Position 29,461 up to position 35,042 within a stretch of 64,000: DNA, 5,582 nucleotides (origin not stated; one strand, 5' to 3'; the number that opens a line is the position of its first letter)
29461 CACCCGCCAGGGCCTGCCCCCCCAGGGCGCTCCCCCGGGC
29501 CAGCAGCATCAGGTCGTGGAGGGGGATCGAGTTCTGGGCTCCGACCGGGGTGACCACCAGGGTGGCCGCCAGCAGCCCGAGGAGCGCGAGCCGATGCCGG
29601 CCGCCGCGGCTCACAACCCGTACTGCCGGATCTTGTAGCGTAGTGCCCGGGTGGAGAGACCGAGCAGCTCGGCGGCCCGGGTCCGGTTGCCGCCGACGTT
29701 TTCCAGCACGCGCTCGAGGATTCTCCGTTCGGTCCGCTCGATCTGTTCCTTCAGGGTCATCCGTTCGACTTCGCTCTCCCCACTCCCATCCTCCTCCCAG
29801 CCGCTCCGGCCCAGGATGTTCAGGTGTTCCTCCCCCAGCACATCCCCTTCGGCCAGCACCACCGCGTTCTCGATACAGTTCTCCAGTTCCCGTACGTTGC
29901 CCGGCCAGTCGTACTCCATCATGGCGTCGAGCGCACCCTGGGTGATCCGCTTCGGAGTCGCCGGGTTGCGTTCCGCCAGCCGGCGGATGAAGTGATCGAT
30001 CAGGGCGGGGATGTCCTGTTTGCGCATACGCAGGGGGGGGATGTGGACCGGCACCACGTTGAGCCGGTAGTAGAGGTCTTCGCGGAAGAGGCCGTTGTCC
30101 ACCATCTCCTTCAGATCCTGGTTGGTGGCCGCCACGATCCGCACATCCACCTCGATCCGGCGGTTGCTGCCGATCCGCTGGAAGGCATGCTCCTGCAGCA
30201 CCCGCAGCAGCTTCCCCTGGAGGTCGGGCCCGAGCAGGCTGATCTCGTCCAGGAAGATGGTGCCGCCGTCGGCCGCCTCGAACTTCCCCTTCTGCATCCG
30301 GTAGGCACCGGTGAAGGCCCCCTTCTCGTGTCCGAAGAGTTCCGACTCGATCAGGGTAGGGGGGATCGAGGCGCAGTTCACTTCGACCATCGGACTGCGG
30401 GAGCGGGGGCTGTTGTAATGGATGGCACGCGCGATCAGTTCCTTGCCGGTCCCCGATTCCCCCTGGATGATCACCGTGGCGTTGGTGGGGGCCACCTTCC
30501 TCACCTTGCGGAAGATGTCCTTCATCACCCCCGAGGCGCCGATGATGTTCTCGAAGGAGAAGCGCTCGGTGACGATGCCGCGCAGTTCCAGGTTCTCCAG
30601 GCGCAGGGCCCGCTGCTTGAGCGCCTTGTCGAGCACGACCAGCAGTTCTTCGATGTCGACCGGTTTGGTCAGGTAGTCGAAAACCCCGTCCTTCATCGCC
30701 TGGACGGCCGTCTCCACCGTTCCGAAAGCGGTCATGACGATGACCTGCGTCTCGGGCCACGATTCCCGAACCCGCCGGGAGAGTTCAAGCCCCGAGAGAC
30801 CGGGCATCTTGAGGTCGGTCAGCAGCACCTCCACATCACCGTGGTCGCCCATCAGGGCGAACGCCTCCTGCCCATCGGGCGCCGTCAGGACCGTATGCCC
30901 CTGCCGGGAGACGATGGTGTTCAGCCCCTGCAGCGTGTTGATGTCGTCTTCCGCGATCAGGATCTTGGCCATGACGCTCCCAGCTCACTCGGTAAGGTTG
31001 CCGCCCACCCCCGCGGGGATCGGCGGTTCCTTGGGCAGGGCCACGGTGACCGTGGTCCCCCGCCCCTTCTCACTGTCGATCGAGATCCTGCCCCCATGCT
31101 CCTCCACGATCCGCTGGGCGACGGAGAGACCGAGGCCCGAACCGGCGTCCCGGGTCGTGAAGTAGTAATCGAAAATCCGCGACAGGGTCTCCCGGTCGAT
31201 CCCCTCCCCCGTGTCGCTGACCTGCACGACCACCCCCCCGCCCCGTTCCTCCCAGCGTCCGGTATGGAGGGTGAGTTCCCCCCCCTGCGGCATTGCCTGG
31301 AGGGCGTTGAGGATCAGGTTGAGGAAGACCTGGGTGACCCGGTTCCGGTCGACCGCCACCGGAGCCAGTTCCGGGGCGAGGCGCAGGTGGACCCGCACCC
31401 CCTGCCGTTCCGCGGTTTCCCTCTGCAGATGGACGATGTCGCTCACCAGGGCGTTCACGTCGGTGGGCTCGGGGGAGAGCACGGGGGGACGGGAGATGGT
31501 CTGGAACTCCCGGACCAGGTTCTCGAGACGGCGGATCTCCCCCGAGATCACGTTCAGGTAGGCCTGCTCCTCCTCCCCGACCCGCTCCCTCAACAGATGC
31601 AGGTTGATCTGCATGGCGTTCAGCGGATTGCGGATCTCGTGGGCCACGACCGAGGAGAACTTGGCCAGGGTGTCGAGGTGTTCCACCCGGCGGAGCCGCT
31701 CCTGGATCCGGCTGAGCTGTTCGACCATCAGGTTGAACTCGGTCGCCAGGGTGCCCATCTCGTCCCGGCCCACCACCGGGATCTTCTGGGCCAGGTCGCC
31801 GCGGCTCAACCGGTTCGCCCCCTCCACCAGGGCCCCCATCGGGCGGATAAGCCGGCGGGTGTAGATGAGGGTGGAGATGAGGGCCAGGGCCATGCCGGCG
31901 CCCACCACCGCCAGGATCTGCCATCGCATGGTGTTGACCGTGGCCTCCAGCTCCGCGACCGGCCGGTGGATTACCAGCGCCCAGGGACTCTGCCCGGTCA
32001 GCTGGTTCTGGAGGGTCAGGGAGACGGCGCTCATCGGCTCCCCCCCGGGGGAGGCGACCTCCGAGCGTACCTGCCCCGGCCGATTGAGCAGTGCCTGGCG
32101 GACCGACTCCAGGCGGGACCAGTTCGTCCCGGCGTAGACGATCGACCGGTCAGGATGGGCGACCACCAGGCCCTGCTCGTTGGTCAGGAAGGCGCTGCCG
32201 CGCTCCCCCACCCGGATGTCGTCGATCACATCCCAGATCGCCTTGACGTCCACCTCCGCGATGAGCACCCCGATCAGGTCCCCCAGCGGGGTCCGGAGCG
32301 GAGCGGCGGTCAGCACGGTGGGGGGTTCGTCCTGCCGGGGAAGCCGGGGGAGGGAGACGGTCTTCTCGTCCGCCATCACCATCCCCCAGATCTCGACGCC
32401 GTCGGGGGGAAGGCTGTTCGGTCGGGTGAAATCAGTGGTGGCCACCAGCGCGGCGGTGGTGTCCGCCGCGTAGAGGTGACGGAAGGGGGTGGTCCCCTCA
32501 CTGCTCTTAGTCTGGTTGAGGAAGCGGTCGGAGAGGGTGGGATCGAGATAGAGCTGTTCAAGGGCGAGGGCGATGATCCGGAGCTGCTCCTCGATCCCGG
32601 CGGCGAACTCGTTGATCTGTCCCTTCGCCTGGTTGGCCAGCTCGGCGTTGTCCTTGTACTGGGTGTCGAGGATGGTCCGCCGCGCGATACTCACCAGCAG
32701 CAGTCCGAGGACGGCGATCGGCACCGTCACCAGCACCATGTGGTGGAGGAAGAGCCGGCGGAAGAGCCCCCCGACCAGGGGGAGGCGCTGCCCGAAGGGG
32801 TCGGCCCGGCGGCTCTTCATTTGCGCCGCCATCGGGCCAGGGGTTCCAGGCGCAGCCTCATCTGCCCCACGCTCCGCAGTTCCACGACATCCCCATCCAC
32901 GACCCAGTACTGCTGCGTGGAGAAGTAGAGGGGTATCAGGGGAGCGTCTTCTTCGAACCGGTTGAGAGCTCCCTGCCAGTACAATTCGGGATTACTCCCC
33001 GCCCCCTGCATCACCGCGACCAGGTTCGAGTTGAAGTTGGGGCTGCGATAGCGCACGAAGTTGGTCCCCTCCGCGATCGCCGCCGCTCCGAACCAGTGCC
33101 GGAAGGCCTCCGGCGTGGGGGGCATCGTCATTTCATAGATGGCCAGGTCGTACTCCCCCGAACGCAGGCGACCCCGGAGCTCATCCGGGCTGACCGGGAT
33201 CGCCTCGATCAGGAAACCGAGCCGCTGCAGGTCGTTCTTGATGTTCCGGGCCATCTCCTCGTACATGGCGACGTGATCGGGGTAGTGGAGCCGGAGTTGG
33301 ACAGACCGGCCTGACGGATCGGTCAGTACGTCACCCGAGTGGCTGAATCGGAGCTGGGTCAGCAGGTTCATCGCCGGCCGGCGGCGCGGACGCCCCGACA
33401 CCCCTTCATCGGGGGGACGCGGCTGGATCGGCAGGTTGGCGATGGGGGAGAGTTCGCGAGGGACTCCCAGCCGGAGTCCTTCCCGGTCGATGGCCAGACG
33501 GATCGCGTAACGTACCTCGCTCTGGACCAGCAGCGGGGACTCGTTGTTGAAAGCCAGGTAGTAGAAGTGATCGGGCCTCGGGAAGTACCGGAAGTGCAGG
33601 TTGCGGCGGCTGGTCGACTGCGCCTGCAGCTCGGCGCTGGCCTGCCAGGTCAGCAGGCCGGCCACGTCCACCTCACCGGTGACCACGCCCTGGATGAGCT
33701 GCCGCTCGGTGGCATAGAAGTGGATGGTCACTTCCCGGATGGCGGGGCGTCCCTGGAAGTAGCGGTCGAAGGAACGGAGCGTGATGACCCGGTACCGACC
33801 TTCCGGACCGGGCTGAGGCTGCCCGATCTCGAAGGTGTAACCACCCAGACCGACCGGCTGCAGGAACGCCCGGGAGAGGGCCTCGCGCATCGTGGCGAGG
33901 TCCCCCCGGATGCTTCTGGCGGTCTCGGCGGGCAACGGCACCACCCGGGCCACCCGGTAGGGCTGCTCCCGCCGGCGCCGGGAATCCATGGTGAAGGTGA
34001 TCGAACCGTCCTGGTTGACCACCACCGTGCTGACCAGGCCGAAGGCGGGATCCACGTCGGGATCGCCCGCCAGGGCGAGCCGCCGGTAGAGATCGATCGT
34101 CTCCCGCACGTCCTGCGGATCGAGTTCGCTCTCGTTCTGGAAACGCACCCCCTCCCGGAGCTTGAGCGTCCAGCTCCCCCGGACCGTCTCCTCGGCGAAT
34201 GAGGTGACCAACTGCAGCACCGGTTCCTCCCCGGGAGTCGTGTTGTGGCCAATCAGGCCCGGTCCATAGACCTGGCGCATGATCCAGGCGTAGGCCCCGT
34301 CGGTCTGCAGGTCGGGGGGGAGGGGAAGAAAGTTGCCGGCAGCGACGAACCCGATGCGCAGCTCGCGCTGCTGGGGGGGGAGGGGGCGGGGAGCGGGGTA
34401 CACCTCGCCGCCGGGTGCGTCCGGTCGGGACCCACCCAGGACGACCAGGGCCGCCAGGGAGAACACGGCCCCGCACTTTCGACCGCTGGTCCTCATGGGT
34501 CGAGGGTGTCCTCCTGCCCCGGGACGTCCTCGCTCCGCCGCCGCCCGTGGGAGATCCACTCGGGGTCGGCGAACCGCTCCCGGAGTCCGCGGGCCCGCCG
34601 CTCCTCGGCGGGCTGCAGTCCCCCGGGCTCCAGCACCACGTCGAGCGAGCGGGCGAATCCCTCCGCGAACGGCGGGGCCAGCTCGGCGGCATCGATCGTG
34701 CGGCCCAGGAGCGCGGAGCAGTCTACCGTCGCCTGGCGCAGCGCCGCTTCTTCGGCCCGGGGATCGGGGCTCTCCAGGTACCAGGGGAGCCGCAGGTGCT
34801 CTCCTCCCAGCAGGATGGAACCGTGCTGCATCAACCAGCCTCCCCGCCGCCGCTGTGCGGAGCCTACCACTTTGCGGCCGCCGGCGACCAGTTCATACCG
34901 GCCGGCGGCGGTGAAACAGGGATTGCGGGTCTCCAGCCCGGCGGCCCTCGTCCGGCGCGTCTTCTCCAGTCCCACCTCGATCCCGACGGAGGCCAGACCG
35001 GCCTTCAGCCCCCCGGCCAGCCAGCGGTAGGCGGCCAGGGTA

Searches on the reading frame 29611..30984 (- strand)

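Call 53: search_protein_families(library=pfam, proteins=[window:29611-30984:-], max_evalue=0.0001)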
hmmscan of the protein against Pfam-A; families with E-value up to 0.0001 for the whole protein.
window:29611-30984:- (457 aa): 7 families
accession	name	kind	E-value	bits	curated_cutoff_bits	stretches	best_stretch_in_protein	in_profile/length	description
PF00158.32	Sigma54_activat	-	1.2e-72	243.5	20.2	1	147-313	1-167/168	Sigma-54 interaction domain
PF00072.30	Response_reg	-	2.1e-26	92.7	30.2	1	8-117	1-109/111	Response regulator receiver domain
PF25601.1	AAA_lid_14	-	5.6e-25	87.4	27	1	319-389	1-71/87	AAA+ ATPase lid domain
PF14532.12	Sigma54_activ_2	-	1.1e-21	78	25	1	148-318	1-138/138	Sigma-54 interaction domain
PF02954.25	HTH_8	-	1.2e-12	47.7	22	1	415-455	2-42/42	Bacterial regulatory protein, Fis family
PF07728.20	AAA_5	-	1.1e-07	32.3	22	1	171-289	2-123/139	AAA domain (dynein-related subfamily)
PF18024.7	HTH_50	-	3.7e-05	23.8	27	1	409-457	2-49/50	Helix-turn-helix domain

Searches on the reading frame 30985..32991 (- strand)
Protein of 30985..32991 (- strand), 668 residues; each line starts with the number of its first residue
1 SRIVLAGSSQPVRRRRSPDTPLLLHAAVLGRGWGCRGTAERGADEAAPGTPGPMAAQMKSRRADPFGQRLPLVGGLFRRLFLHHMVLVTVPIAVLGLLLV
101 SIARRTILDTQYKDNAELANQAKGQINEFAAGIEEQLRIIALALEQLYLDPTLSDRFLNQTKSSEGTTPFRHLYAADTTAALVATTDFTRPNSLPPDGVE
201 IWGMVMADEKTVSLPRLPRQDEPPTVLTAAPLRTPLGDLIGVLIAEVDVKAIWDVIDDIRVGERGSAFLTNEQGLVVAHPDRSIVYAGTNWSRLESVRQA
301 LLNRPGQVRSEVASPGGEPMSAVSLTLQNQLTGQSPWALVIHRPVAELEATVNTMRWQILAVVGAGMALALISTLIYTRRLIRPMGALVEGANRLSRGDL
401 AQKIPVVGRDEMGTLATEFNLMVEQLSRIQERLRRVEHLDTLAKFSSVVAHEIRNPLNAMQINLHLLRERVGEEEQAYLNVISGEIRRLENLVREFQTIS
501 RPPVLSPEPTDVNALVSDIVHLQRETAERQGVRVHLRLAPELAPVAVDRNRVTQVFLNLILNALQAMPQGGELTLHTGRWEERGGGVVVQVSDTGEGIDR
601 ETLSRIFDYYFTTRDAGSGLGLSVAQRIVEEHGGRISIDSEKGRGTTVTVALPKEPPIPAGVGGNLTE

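Call 53: search_protein_families(library=pfam, proteins=[window:30985-32991:-], max_evalue=0.0001)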
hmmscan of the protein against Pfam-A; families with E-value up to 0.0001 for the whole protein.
window:30985-32991:- (668 aa): 4 families
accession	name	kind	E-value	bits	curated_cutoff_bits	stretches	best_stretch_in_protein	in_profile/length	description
PF02518.31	HATPase_c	-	2.8e-27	95.8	26.4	1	548-655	2-110/111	Histidine kinase-, DNA gyrase B-, and HSP90-like ATPase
PF00672.30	HAMP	-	3.5e-15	56.5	25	1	377-427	2-52/53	HAMP domain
PF00512.31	HisKA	-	1.5e-13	51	26.9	1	443-501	3-62/66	His Kinase A (phospho-acceptor) domain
PF02743.24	dCache_1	-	5.1e-13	49.6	45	1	106-280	2-183/240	Cache domain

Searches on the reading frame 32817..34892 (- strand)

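Call 53: search_protein_families(library=pfam, proteins=[window:32817-34892:-], max_evalue=0.0001)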
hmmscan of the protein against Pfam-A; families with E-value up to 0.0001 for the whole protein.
window:32817-34892:- (691 aa): 1 family
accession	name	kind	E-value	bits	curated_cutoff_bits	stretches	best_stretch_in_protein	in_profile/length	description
PF00496.27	SBP_bac_5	-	2.9e-31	109.3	32.4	1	223-602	1-361/368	Bacterial extracellular solute-binding proteins, family 5 Middle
